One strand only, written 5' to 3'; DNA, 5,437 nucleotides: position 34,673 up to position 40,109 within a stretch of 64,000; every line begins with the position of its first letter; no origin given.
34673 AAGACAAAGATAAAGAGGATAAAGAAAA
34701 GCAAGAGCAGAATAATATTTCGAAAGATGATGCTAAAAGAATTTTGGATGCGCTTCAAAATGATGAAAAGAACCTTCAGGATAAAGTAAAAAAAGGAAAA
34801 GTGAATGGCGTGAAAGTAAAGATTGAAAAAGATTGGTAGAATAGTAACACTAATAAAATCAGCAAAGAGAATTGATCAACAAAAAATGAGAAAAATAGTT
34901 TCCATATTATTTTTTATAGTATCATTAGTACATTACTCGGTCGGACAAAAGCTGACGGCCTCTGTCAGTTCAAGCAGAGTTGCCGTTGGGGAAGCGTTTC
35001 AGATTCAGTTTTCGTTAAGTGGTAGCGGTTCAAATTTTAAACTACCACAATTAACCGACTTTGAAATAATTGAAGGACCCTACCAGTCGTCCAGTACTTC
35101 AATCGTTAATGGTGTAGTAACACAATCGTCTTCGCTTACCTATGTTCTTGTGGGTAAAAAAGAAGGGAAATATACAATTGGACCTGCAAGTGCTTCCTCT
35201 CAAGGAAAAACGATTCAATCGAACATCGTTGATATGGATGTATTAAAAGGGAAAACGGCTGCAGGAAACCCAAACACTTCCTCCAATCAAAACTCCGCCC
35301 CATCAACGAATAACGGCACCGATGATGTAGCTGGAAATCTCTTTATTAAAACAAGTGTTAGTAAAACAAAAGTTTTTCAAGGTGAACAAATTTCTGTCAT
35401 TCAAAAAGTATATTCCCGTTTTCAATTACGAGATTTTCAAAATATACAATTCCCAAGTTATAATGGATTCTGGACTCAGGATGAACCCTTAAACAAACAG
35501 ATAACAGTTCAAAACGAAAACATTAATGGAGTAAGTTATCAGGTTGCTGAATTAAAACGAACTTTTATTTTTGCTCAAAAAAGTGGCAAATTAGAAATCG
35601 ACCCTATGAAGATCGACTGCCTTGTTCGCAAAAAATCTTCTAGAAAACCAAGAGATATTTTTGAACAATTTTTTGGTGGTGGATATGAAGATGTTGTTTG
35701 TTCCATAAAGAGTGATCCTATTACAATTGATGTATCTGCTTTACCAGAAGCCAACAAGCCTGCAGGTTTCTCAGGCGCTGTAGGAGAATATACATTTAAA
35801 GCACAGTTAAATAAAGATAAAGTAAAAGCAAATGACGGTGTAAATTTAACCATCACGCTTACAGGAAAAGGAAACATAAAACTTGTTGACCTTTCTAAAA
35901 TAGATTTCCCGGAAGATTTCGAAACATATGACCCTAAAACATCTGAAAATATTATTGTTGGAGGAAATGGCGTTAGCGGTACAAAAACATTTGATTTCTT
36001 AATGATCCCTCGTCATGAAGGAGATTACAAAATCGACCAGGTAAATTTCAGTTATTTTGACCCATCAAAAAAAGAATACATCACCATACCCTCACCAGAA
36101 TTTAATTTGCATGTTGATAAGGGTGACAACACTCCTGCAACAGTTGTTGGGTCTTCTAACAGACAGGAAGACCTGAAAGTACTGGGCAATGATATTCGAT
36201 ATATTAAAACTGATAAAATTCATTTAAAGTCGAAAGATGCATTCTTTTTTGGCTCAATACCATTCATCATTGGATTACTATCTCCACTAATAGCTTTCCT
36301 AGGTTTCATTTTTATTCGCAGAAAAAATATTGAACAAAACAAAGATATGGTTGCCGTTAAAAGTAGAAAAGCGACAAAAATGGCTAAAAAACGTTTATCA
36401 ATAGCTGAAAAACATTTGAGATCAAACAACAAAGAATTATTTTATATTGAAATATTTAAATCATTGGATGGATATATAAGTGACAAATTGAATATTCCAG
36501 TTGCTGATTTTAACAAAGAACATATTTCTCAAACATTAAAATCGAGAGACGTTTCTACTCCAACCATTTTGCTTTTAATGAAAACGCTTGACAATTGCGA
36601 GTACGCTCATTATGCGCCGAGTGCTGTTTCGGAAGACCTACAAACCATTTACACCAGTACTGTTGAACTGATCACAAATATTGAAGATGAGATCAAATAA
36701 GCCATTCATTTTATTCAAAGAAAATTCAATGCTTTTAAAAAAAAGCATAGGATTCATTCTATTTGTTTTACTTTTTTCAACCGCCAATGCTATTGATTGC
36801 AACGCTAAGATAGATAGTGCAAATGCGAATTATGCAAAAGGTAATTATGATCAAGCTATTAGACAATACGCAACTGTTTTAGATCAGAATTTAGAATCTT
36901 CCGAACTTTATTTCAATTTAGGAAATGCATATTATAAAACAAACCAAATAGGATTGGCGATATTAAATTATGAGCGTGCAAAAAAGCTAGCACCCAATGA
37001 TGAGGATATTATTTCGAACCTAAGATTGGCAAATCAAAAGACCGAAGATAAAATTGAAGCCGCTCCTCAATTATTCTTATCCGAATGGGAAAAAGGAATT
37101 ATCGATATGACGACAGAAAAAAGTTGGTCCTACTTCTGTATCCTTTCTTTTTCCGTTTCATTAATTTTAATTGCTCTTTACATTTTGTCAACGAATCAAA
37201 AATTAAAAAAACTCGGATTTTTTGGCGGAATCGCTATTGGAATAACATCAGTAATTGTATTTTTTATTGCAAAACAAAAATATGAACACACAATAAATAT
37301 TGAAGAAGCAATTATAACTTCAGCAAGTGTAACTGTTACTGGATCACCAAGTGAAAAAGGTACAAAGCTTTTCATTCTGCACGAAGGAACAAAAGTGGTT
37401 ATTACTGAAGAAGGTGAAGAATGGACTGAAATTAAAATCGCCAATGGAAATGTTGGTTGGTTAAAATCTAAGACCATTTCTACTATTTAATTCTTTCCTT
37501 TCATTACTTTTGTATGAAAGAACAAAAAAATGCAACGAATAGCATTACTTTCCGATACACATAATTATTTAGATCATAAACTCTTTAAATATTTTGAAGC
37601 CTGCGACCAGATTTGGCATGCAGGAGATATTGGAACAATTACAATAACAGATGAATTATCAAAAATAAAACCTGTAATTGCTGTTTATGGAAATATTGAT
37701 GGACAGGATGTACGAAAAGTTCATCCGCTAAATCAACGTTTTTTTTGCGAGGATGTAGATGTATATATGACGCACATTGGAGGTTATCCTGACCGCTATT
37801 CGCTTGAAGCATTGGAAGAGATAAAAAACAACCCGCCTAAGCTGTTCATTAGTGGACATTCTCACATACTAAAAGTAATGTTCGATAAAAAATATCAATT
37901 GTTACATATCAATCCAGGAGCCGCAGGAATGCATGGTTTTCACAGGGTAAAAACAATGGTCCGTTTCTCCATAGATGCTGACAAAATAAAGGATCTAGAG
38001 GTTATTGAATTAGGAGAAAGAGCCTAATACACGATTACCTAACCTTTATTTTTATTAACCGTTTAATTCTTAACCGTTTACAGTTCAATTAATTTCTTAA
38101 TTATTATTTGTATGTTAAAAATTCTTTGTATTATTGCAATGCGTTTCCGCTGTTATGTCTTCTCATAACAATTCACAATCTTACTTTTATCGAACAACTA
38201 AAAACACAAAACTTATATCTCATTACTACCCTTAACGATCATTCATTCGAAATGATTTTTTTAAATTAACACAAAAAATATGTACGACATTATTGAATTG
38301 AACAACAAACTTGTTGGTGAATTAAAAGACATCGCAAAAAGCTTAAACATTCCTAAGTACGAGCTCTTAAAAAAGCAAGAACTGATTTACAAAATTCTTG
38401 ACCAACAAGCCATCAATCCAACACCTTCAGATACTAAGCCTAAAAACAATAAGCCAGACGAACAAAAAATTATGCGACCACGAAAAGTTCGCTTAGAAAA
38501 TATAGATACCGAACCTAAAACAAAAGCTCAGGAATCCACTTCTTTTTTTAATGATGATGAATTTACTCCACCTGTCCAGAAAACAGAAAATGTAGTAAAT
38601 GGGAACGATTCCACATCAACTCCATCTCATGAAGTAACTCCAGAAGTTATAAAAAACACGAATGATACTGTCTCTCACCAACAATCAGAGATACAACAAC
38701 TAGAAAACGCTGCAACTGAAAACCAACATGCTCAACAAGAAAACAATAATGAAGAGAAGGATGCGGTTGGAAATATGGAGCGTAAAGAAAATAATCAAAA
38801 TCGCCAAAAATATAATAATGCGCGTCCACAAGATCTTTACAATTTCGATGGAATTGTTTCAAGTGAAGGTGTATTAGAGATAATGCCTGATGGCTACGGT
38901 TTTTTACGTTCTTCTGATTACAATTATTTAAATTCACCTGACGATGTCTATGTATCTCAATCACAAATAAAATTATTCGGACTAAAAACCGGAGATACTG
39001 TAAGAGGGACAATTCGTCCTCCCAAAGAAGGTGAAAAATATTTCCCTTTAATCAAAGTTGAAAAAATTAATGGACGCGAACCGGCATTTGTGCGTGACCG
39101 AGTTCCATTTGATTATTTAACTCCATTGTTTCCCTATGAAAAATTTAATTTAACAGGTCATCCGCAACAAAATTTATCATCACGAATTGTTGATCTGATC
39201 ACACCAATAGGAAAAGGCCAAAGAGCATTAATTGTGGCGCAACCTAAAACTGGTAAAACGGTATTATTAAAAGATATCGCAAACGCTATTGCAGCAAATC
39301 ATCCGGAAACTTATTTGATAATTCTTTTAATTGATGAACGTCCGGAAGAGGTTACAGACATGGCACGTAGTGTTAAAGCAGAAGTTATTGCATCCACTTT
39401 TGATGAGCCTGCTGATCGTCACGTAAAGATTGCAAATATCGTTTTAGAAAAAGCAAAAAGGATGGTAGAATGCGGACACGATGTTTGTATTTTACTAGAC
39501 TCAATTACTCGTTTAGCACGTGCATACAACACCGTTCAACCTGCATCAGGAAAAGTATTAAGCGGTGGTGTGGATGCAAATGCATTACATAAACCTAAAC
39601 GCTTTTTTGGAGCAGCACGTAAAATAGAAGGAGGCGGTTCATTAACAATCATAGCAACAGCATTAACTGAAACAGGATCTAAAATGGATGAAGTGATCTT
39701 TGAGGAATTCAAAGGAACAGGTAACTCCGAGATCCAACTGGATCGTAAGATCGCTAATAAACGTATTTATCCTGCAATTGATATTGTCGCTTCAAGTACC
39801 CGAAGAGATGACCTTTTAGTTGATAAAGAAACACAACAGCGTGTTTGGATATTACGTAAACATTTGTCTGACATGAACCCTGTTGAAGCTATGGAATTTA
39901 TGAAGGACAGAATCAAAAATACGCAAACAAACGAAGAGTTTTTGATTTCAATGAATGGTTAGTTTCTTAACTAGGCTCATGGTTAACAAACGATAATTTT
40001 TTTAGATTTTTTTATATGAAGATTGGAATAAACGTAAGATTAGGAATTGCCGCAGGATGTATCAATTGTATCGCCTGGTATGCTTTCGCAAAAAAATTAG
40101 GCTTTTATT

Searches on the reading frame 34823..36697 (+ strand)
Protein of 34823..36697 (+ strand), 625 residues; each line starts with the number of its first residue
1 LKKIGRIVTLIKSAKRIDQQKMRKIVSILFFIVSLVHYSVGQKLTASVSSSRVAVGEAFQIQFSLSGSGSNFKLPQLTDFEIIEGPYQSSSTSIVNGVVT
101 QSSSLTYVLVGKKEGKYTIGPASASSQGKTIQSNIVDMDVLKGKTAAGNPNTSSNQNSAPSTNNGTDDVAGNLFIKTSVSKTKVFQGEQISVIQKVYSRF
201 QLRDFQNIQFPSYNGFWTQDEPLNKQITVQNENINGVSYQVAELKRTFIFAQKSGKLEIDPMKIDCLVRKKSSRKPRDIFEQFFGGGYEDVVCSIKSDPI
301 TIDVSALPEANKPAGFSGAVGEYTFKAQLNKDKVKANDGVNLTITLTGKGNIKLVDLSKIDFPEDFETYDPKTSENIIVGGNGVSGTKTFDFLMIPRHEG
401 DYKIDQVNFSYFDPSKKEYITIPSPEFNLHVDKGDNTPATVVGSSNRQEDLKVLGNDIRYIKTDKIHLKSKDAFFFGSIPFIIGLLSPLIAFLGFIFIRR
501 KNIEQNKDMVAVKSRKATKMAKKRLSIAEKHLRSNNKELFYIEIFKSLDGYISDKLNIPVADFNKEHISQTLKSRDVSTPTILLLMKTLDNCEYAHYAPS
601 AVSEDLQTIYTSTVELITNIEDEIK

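Call 10: search_protein_families(library=pfam, proteins=[window:34823-36697:+], max_evalue=0.001)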
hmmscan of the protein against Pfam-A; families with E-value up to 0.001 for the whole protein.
window:34823-36697:+ (625 aa): 1 family
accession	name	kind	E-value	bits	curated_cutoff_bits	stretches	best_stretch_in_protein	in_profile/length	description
PF13584.12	BatD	-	3.2e-43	146.7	24.1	2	46-140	1-92/92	BatD DUF11 like domain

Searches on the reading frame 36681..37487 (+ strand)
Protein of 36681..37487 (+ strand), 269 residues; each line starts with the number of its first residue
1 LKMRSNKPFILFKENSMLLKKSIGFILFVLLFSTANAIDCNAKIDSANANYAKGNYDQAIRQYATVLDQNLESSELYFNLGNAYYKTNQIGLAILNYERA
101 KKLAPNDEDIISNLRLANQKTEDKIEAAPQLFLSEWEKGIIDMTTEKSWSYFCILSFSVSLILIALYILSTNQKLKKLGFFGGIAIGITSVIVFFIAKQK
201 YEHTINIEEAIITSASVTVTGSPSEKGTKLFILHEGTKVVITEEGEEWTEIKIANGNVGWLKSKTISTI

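Call 10: search_protein_families(library=pfam, proteins=[window:36681-37487:+], max_evalue=0.001)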
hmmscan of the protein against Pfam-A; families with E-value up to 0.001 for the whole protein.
window:36681-37487:+ (269 aa): 9 families
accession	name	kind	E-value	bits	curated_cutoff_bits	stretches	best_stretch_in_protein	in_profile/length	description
PF13414.12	TPR_11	-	2.2e-10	40.5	26.8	2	48-87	2-41/42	TPR repeat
PF07719.23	TPR_2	-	5.8e-10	39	27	1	75-107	2-34/34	Tetratricopeptide repeat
PF00515.34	TPR_1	-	4.3e-09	36.3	27.8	1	75-107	2-34/34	Tetratricopeptide repeat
PF13432.12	TPR_16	-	5e-09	36.9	32.7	1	46-107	3-64/65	Tetratricopeptide repeat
PF13181.12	TPR_8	-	3.4e-06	27.2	25.7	1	75-107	2-34/34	Tetratricopeptide repeat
PF14559.12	TPR_19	-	2.2e-05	25.1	25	1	52-109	3-60/68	Tetratricopeptide repeat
PF08239.17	SH3_3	-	4.4e-05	24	27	1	222-267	8-54/54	Bacterial SH3 domain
PF13424.12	TPR_12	-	0.00017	22.1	30.1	1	46-104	9-75/77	Tetratricopeptide repeat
PF13428.12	TPR_14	-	0.00027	21.8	23.5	0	44-82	5-43/44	Tetratricopeptide repeat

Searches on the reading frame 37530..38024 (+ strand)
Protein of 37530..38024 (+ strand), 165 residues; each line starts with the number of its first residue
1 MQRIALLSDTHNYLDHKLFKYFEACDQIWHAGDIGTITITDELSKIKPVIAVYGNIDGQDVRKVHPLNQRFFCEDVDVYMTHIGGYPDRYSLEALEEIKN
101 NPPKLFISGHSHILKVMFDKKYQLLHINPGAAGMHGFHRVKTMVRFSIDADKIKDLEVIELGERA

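Call 10: search_protein_families(library=pfam, proteins=[window:37530-38024:+], max_evalue=0.001)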
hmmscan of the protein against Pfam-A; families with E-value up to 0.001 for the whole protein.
window:37530-38024:+ (165 aa): 2 families
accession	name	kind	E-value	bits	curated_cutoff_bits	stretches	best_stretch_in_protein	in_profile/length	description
PF12850.12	Metallophos_2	-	4e-30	105.3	27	1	3-150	2-153/154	Calcineurin-like phosphoesterase superfamily domain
PF00149.33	Metallophos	-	0.00011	23.1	21.5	0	3-60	2-74/191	Calcineurin-like phosphoesterase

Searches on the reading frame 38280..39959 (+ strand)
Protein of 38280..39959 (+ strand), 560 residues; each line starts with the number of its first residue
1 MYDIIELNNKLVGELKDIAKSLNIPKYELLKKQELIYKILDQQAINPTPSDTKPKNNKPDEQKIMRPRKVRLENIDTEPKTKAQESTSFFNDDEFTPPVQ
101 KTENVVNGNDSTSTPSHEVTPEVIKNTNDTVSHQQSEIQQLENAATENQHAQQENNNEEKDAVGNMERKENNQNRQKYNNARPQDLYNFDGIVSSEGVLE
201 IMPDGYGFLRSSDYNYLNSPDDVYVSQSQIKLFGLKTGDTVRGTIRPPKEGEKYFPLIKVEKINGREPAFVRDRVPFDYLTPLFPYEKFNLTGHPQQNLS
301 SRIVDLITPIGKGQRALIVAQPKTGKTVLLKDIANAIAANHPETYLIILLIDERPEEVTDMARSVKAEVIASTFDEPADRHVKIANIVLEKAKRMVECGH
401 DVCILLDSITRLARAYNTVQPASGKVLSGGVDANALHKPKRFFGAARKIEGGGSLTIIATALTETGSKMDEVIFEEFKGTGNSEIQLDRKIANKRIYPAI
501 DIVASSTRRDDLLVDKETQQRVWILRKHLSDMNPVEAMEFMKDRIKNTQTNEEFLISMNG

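Call 10: search_protein_families(library=pfam, proteins=[window:38280-39959:+], max_evalue=0.001)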
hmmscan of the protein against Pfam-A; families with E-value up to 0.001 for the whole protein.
window:38280-39959:+ (560 aa): 3 families
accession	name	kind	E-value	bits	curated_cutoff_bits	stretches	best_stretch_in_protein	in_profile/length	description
PF07497.18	Rho_RNA_bind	-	1.4e-34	118.2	27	1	196-268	2-72/73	Rho termination factor, RNA-binding domain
PF00006.31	ATP-synt_ab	-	1.9e-30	106.5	29.5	1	302-506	3-212/213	ATP synthase alpha/beta family, nucleotide-binding domain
PF07498.18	Rho_N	-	1.5e-11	44.5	24.9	1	6-46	1-41/43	Rho termination factor, N-terminal domain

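Call 18: find_encoding_contigs(protein=window:38280-39959:+, flank=10000, max_places=10)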
Protein window:38280-39959:+ (560 aa): 9 contigs read that carry it; 2 places shown.
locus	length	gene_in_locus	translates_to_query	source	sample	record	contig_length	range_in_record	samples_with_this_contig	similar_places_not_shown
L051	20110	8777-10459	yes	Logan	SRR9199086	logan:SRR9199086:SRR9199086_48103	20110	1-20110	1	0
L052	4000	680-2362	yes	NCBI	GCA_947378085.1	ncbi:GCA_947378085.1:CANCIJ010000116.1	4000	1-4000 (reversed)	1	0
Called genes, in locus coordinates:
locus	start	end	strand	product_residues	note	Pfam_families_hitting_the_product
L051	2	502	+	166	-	?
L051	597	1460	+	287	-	PF01882:DUF58, PF13519:VWA_2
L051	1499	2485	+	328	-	-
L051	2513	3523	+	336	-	PF07584:BatA, PF01882:DUF58 (faint), PF00092:VWA, PF13519:VWA_2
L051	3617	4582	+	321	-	PF00092:VWA, PF06707:DUF1194 (faint), PF13519:VWA_2, PF13768:VWA_3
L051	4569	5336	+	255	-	PF13181:TPR_8 (faint), PF13374:TPR_10 (faint), PF13424:TPR_12 (faint), PF13432:TPR_16, PF14559:TPR_19 (weak), PF00515:TPR_1, PF07719:TPR_2 (weak), PF13414:TPR_11 (weak), +3 more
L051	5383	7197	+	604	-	PF13584:BatD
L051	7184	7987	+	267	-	PF13181:TPR_8 (faint), PF13432:TPR_16, PF13414:TPR_11, PF00515:TPR_1 (weak), PF07719:TPR_2 (weak)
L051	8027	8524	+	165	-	PF12850:Metallophos_2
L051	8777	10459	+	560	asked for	PF07498:Rho_N, PF07497:Rho_RNA_bind, PF00006:ATP-synt_ab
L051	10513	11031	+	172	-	PF13858:DUF4199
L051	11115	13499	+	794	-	PF13620:CarboxypepD_reg, PF13715:CarbopepD_reg_2, PF07715:Plug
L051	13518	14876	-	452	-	PF01225:Mur_ligase, PF08245:Mur_ligase_M, PF02875:Mur_ligase_C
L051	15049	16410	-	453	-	PF12911:OppC_N, PF00528:BPD_transp_1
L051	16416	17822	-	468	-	PF00528:BPD_transp_1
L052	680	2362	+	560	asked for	PF07498:Rho_N, PF07497:Rho_RNA_bind, PF00006:ATP-synt_ab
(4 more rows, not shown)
